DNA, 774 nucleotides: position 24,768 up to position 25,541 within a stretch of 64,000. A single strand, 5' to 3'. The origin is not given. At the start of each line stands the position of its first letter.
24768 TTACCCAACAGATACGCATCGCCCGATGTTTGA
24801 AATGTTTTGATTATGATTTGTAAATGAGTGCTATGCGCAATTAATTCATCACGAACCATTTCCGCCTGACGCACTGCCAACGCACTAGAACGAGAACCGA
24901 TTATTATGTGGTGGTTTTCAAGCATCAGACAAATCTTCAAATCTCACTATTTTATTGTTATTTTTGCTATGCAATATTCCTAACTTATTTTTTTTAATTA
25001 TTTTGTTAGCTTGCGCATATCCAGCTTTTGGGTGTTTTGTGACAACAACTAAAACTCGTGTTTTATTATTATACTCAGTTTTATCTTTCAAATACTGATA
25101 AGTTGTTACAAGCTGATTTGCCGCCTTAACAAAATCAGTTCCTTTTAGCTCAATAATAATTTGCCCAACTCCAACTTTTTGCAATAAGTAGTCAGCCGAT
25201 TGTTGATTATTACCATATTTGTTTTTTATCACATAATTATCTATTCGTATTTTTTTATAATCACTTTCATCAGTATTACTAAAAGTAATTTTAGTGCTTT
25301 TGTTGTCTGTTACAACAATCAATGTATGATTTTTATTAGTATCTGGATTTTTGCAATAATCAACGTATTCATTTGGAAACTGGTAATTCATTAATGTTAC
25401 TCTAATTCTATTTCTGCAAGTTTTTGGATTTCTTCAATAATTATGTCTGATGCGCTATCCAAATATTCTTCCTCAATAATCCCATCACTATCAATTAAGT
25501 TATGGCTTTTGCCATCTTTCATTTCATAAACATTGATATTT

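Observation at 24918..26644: AT-rich two-gene cassette (ABC-type ATPase + 157-aa PD-(D/E)xK-like protein) between guaB and hemC: candidate uncharacterised defence module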

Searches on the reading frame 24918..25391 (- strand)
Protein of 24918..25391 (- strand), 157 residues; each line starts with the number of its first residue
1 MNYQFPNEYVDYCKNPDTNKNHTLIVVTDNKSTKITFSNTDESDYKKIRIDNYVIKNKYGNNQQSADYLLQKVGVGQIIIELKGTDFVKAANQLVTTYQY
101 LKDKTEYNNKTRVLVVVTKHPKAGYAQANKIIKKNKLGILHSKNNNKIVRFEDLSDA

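Call 3: search_protein_families(library=pfam, proteins=[window:24918-25391:-], max_evalue=1)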
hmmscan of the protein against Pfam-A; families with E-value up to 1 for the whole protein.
window:24918-25391:- (157 aa): 2 families
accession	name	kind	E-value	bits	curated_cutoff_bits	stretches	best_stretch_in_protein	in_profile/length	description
PF09409.15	PUB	-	0.0096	16.3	34.3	1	38-74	20-55/82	PUB domain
PF05648.19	PEX11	-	0.071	13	23.8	1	87-150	61-123/222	Peroxisomal biogenesis factor 11 (PEX11)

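Call 4: search_protein_families(library=padloc, proteins=[window:24918-25391:-], max_evalue=1)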
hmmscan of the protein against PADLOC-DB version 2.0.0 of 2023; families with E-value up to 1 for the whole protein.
window:24918-25391:- (157 aa): 1 family
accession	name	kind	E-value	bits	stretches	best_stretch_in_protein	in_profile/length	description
PDLC04563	PDC-M29B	-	0.00016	19.9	1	18-130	25-143/164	-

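Call 5: search_protein_families(library=ncbifam, proteins=[window:24918-25391:-], max_evalue=1)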
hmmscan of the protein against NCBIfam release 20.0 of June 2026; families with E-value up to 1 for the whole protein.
window:24918-25391:- (157 aa): 1 family
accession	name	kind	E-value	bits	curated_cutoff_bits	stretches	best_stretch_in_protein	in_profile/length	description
NF047953.1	PBSXProtXepA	equivalog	0.0098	15.1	400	1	29-116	95-180/279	phage-like element PBSX protein XepA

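Call 6: find_homologous_proteins(query=window:24918-25391:-, max_evalue=0.01)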
Query window:24918-25391:- (157 aa): 1 proteins with E <= 0.01 among 19 candidates.
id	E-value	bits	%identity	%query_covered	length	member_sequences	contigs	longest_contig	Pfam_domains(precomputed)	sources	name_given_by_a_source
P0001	1.2e-95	335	100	100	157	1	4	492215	-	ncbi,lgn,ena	-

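Call 7: search_protein_families(library=phrogs, proteins=[window:24918-25391:-], max_evalue=1)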
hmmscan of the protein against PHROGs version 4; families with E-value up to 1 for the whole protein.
window:24918-25391:- (157 aa): 5 families
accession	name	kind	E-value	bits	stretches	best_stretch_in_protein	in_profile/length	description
phrog_22786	-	unknown function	0.08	14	1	13-74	6-64/102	-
phrog_18369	-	unknown function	0.093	13.6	1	12-39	18-42/56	-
phrog_7887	-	lysis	0.12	13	1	38-127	152-235/238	endolysin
phrog_24722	-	unknown function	0.13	13.4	1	26-61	4-38/60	-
phrog_26640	-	other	0.27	12.5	1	112-151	70-109/128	lipoprotein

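Call 18: search_protein_representatives(protein=window:24918-25391:-)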
Query: 157 residues. Proteins with E-value up to 0.001 (for the whole library): 77; up to 1e-10: 3; up to 1e-30: 1. The best 77 are listed.
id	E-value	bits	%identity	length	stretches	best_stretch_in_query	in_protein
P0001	4.0e-96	335.0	100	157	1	1-157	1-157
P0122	6.4e-28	113.8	50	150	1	20-154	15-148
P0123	3.6e-11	59.5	38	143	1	24-124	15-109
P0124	2.0e-10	57.1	40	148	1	20-152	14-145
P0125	2.0e-10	57.1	41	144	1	26-133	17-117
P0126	6.9e-10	55.4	36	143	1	19-153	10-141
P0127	1.7e-09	54.1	32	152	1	23-140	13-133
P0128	3.9e-09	52.9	37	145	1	24-139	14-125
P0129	1.5e-08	51.1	35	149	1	22-125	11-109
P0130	1.5e-08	51.1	37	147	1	22-124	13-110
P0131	2.1e-08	50.6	38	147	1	24-154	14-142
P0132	5.2e-08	49.3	35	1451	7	68-124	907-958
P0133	5.7e-08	49.2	37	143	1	18-126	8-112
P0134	8.1e-08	48.7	35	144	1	22-153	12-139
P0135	1.2e-07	48.1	38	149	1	20-130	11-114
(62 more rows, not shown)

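Call 21: find_homologous_proteins(query=A2, max_evalue=0.001)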
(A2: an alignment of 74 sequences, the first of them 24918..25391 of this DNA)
Query A2 (74 sequences) (157 aa, profile of the alignment): 24 proteins with E <= 0.001 among 1413 candidates.
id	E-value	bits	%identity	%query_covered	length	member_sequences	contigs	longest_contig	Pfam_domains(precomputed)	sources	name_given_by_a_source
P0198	8.2e-41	157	33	65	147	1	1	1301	-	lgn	-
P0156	2.4e-40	155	32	71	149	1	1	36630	-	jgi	jgi:hypothetical protein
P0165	2.6e-38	149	30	67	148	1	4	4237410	-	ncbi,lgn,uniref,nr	ncbi:hypothetical protein [Roseomonas mucosa]|uniref:hypothetical protein n=1 Tax=Roseomonas mucosa 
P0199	2.5e-34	136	30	64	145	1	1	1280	-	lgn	-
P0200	2.1e-33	133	34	45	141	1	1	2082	-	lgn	-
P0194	1.0e-32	131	26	71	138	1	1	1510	-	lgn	-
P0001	1.7e-32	130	100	100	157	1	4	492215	-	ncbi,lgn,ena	-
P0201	4.4e-32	128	31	62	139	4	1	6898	-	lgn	-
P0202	3.4e-30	122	33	53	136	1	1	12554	-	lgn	-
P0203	1.4e-29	120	24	62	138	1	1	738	-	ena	-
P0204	2.4e-23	100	27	80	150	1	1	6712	-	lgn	-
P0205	5.1e-22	96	73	10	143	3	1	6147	-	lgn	-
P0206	3.0e-21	93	73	10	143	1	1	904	-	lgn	-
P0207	4.6e-21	93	32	36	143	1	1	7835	-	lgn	-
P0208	1.7e-20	91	28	79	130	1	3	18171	-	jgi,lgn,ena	-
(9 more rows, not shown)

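Call 24: search_solved_structures(query=A2, max_evalue=10, show_alignments=3)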
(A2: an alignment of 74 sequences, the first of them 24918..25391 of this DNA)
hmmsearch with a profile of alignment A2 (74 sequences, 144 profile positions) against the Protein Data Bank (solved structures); distinct sequences matched with E-value up to 10: 5.
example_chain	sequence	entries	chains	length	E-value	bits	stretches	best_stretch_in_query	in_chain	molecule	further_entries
4ic1_A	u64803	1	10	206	0.035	16.8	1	30-74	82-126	Uncharacterized protein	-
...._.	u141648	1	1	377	0.77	12.5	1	21-60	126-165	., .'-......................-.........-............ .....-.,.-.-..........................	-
8dqd_A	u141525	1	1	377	0.77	12.5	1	21-60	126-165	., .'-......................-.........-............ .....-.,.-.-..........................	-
8dvz_A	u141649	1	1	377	0.77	12.5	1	21-60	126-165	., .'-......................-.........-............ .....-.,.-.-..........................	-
9qgn_A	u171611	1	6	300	0.95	12.2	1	56-102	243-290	DUF4255 domain-containing protein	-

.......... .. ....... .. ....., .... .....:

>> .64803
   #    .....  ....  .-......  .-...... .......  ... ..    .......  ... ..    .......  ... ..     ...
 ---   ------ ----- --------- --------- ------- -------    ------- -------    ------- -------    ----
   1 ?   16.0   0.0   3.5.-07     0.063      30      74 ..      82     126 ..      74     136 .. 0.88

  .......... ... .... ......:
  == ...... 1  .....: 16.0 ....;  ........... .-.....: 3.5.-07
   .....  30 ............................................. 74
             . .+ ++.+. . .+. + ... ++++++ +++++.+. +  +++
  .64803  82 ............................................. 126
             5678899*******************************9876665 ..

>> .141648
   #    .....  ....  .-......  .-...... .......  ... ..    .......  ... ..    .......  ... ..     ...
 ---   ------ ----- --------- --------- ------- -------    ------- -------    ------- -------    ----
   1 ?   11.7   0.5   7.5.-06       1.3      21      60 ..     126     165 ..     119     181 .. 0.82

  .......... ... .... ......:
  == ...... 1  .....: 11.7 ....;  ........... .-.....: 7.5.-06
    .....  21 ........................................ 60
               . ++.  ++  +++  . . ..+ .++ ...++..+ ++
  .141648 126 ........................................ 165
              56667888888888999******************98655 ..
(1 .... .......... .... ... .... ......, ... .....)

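Call 31: predict_structure(alignment_id=A3)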
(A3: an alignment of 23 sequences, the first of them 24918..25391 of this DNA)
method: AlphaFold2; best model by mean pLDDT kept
length: 157 residues; sequences in the alignment: 23
mean_pLDDT: 79.3   pTM: 0.78
mean pLDDT of the five models: 79.3, 76.4, 75.6, 74.6, 74.1
residues with pLDDT >= 90: 33; 70-90: 84; 50-70: 35; < 50: 5
segments of 3 or more residues with pLDDT < 50: none
pLDDT, mean of each block of 10 residues (from residue 1): 66 55 79 85 87 67 83 89 86 92 77 86 86 85 72 72
secondary structure, 60 per line:
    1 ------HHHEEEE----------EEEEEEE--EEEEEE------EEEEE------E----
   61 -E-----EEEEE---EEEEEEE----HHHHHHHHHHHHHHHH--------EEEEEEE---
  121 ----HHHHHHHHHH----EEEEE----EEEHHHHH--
elements in order: E10-13 E24-30 E33-38 E45-49 E68-72 E76-82 H87-102 E111-117 H125-134 E139-143 E148-150 H151-155

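Call 34: fold_search(model_id=the predicted structure, library=pdb)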
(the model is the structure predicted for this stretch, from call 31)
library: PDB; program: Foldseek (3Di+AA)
matches with E <= 10: 698; with E <= 0.001: 0
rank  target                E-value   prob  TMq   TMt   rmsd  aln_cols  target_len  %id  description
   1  6ixv_H                8.0e-02  0.89  0.31  0.29   4.2        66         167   15  Crystal structure of SH3BP5-Rab11a (released 2019-03-20)
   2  7yzp_A                9.1e-02  0.20  0.28  0.14  15.4       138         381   11  Hairpin-bound state of the E. coli Mre11-Rad50 (SbcCD) head complex bound to ADP and a DNA hairpin (released 2022-08-17)
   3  2bgw_B                1.4e-01  0.63  0.32  0.26   4.1        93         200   20  XPF from Aeropyrum pernix, complex with DNA (released 2005-02-23)
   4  9f9l_A                1.5e-01  0.35  0.28  0.23   6.6       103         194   13  Crystal structure of MUS81-EME1 bound by compound 16. (released 2024-07-03)
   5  1wtd_A                1.6e-01  0.63  0.34  0.22   4.7       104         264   15  Crystal structure of type II restrcition endonuclease, EcoO109I DNA-free form (released 2004-12-14)
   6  2bhn_B                1.8e-01  0.44  0.31  0.25   4.4        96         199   18  XPF from Aeropyrum pernix (released 2005-02-23)
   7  3bm3_A                1.8e-01  0.25  0.31  0.21   9.6       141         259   14  Restriction endonuclease PspGI-substrate DNA complex (released 2008-09-16)
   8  9hjo_A                1.9e-01  0.63  0.36  0.29   4.2        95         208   17  FANCM-FAAP24-dsDNA complex (released 2025-06-11)
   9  9f9l_C                1.9e-01  0.44  0.29  0.26   6.2       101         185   13  Crystal structure of MUS81-EME1 bound by compound 16. (released 2024-07-03)
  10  1fok_A                2.1e-01  0.51  0.35  0.12   6.5       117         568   14  STRUCTURE OF RESTRICTION ENDONUCLEASE FOKI BOUND TO DNA (released 1997-12-03)
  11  4c1c                  2.1e-01  0.41  0.30  0.23  12.4       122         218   10  Crystal structure of the metallo-beta-lactamase BCII with D-captopril (released 2014-08-27)
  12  2bgw_A                2.1e-01  0.38  0.32  0.25   8.8       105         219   17  XPF from Aeropyrum pernix, complex with DNA (released 2005-02-23)
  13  3kl7                  2.1e-01  0.25  0.29  0.22   7.1       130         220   10  Crystal structure of Putative metal-dependent hydrolase (YP_001302908.1) from Parabacteroides distasonis ATCC 8503 at 2. (released 2010-02-02)
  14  9f9m_A                2.3e-01  0.16  0.25  0.23   8.0       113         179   11  Crystal structure of MUS81-EME1 bound by compound 21. (released 2024-06-19)
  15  6qnz_B                2.5e-01  0.77  0.43  0.13   6.4       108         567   11  Crystal structure of the site-specific DNA nickase N.BspD6I E418A Mutant (released 2020-03-04)
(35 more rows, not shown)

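Call 35: search_protein_families(library=pfam, alignment_id=A2, max_evalue=1)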
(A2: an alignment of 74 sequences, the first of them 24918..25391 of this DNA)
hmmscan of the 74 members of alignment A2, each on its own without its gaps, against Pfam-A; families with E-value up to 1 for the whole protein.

A. member 1, window:24918-25391:- (157 aa): 2 families
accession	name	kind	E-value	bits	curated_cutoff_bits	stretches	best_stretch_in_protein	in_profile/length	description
PF09409.15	PUB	-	0.0096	16.3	34.3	1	38-74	20-55/82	PUB domain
PF05648.19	PEX11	-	0.071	13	23.8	1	87-150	61-123/222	Peroxisomal biogenesis factor 11 (PEX11)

B. families by the number of members that match (of 74 scanned): 67 families (the first 25 are shown)
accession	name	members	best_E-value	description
PF01939.22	NucS_C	7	0.00054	Endonuclease NucS C-terminal domain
PF04313.20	HSDR_N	6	0.0005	Type I restriction enzyme R protein N terminus (HSDR_N)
PF13588.12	HSDR_N_2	4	0.00075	Type I restriction enzyme R protein N terminus (HSDR_N)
PF16850.11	Inhibitor_I66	4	0.054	Peptidase inhibitor I66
PF09383.16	NIL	3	0.02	NIL domain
PF08011.17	PDDEXK_9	2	0.0022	PD-(D/E)XK nuclease superfamily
PF10881.14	DUF2726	2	0.034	Protein of unknown function (DUF2726)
PF11083.13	Relaxase_C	2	0.078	C-terminal helical hairpin domain from relaxase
PF01915.27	Glyco_hydro_3_C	2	0.13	Glycosyl hydrolase family 3 C-terminal domain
PF23131.1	DotY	1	0.0011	DotY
PF19897.4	DUF6370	1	0.0011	Family of unknown function (DUF6370)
PF08069.17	Ribosomal_S13_N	1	0.0081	Ribosomal S13/S15 N-terminal domain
PF18001.7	Il13Ra_Ig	1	0.0087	Interleukin-13 receptor subunit alpha Ig-like domain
PF09629.16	YorP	1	0.0094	YorP protein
PF09409.15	PUB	1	0.0096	PUB domain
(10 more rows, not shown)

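Call 38: fold_search(model_id=the predicted structure, library=viral)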
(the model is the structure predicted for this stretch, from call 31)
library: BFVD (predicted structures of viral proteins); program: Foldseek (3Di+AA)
matches with E <= 10: 703; with E <= 0.001: 0
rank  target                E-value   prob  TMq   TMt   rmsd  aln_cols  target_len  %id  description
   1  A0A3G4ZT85            1.6e-03  1.00  0.38  0.28   4.5        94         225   15  Uncharacterized protein [Edafosvirus sp.]
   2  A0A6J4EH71            9.3e-03  0.96  0.33  0.23   5.2       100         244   18  (no name in the UniProt tables at hand)
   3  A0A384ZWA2            1.1e-02  0.80  0.32  0.34   8.1       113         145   18  Putative MmcB-like DNA repair protein [Dickeya phage vB_DsoM_JA13]
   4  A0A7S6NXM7            1.2e-02  0.77  0.36  0.31   9.8       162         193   15  Uncharacterized protein [Bathycoccus sp. RCC716 virus 1]
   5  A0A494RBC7            1.3e-02  0.96  0.36  0.38   6.0       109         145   16  (no name in the UniProt tables at hand)
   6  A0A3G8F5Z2            1.8e-02  0.90  0.34  0.33  10.6       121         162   12  (no name in the UniProt tables at hand)
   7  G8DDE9                1.8e-02  0.89  0.36  0.33   5.7       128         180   10  (no name in the UniProt tables at hand)
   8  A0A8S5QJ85            3.7e-02  0.92  0.38  0.23   5.6       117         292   14  Restriction endonuclease [Siphoviridae sp. ctezl47]
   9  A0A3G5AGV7            4.0e-02  0.63  0.30  0.13   6.0       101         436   16  ERCC4 domain-containing protein EP364R [Sylvanvirus sp.]
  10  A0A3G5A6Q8            4.2e-02  0.98  0.38  0.20   3.5        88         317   17  Uncharacterized protein [Hyperionvirus sp.]
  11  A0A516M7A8            4.8e-02  0.44  0.29  0.27   7.4       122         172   18  (no name in the UniProt tables at hand)
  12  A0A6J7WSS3            5.8e-02  0.69  0.36  0.38   7.0       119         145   10  Uncharacterized protein [uncultured Caudovirales phage]
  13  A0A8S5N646            6.2e-02  0.38  0.28  0.16  13.5       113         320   16  PD-(D/E)XK nuclease superfamily protein [Myoviridae sp. ct8ME27]
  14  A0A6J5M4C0            6.6e-02  0.33  0.24  0.23   6.7       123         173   10  VRR-NUC domain containing protein [uncultured Caudovirales phage]
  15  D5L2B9                7.5e-02  0.35  0.28  0.26   7.2       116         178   10  Restriction endonuclease type IV Mrr domain-containing protein [uncultured virus]
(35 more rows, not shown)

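Call 40: find_encoding_contigs(protein=P0001, flank=10000, max_places=6)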
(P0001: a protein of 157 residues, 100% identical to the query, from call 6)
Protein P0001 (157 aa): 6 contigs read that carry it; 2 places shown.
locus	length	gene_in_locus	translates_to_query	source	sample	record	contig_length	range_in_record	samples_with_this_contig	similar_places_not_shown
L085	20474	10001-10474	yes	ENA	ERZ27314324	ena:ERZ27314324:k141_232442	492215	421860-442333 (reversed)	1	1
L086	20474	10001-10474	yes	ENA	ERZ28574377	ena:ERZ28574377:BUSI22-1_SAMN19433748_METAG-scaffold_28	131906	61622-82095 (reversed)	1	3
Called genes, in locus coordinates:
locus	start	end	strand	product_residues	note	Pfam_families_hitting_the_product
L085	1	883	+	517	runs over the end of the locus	PF00512:HisKA, PF02518:HATPase_c, PF00072:Response_reg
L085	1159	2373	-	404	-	PF21102:DprA_N, PF02481:DNA_processg_A, PF17782:WHD_DprA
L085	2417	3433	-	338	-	-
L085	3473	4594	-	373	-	PF04055:Radical_SAM, PF06969:HemN_C (faint)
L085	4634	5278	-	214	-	PF00574:CLP_protease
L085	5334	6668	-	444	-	PF05697:Trigger_N, PF00254:FKBP_C, PF05698:Trigger_C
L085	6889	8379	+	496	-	PF00478:IMPDH, PF00571:CBS, PF01070:FMN_dh (faint), PF03060:NMO (weak)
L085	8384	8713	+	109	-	-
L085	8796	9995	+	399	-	PF13304:AAA_21, PF13175:AAA_15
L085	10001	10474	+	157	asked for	-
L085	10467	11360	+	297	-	PF01379:Porphobil_deam, PF03900:Porphobil_deamC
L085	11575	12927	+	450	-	PF02608:Bmp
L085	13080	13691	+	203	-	PF00694:Aconitase_C, PF27512:LeuD (weak), PF27434:LeuD_C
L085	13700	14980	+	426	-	PF04389:Peptidase_M28 (weak), PF01546:Peptidase_M20, PF07687:M20_dimer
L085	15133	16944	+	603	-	PF00920:ILVD_EDD_N, PF24877:ILV_EDD_C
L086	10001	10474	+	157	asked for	-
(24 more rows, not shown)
